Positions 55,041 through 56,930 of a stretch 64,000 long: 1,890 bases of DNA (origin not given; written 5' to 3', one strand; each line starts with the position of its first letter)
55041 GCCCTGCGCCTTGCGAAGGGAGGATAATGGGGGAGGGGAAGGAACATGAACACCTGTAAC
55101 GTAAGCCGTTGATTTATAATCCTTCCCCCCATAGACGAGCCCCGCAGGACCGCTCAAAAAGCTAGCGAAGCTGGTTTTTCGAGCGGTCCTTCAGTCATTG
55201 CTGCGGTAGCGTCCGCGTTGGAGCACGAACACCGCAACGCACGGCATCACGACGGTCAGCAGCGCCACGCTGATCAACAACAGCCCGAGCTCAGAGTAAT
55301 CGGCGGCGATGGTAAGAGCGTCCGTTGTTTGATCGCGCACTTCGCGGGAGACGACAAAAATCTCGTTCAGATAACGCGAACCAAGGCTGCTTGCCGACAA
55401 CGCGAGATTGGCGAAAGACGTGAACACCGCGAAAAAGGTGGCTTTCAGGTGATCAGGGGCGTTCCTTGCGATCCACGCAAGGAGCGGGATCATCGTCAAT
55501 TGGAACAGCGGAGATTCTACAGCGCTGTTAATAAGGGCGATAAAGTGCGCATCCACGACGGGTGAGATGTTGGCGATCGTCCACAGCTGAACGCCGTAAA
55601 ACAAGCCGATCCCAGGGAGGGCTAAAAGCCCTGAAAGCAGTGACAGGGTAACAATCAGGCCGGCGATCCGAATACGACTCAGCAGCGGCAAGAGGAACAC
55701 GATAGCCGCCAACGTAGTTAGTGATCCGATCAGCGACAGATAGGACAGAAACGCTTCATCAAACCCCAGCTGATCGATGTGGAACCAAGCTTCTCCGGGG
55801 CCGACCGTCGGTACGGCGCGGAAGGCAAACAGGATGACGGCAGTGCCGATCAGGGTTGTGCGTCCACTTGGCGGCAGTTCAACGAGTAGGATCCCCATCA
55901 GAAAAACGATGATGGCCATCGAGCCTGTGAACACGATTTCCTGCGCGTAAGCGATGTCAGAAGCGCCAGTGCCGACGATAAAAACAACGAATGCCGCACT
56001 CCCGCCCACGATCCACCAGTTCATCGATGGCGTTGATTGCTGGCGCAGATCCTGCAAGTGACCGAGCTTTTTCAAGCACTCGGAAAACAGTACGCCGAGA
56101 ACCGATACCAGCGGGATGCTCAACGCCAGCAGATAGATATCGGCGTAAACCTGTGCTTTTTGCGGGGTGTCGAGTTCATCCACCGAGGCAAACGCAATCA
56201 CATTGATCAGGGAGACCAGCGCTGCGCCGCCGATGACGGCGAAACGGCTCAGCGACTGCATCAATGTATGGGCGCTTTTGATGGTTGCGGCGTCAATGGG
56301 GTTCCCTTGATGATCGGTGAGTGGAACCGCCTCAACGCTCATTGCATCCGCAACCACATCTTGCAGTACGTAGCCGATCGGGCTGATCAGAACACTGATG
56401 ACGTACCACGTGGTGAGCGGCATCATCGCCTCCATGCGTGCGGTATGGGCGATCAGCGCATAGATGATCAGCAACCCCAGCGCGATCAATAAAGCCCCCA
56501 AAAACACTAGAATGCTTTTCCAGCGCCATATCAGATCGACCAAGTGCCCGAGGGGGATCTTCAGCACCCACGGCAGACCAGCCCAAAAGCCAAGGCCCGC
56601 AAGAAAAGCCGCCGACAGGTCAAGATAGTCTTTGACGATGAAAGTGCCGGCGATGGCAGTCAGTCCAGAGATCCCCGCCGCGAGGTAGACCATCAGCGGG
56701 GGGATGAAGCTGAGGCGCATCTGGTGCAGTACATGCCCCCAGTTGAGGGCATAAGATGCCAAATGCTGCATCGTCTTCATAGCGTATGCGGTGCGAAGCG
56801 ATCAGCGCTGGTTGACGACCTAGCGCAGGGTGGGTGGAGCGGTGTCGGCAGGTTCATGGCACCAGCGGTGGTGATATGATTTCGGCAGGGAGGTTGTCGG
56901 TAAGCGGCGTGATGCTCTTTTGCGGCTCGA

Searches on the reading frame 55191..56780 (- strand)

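Call 45: search_protein_families(library=pfam, proteins=[window:55191-56780:-], max_evalue=0.00001)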
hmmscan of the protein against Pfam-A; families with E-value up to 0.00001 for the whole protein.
window:55191-56780:- (529 aa): 1 family
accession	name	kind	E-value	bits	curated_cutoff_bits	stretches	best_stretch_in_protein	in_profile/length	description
PF03092.22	BT1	-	6.3e-07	28.9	22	1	36-521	2-413/432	BT1 family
